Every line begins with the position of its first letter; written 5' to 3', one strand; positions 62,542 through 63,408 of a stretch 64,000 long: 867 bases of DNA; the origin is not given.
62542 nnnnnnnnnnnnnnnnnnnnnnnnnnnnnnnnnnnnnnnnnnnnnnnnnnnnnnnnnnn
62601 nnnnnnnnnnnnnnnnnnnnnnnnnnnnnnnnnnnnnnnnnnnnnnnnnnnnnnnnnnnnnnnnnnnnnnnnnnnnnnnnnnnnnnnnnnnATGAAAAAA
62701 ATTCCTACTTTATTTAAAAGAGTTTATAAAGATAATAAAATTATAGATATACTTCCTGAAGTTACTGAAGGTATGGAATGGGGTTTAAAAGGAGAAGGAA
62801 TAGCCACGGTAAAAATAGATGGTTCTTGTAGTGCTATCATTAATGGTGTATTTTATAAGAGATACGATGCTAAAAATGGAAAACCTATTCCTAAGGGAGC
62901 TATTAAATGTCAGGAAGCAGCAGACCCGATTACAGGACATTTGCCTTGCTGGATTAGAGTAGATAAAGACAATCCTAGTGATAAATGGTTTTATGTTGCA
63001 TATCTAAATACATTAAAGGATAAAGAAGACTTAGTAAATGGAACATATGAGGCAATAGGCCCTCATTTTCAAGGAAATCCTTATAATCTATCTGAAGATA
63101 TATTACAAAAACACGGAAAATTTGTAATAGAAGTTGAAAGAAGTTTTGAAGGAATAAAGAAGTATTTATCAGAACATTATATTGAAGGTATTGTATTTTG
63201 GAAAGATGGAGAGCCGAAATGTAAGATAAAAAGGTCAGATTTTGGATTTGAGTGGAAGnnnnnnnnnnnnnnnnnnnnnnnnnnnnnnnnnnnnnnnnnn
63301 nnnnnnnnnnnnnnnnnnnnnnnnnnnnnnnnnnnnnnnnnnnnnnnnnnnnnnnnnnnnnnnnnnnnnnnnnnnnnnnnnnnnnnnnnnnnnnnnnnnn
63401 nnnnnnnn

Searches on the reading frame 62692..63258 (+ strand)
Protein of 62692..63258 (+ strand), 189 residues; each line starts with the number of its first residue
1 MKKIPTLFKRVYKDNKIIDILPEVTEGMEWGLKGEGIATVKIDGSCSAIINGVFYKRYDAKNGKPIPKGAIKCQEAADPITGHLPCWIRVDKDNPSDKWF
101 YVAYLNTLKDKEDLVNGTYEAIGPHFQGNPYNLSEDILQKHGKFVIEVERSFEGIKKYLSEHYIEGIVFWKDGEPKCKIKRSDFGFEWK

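Call 46: search_protein_families(library=pfam, max_evalue=0.01, proteins=[window:62692-63258:+])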
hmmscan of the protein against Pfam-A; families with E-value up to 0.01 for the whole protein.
window:62692-63258:+ (189 aa): 1 family
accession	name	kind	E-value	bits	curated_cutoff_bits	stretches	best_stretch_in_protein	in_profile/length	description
PF17720.7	RLIG1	-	1.4e-05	24.6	25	1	112-188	187-273/324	RNA ligase 1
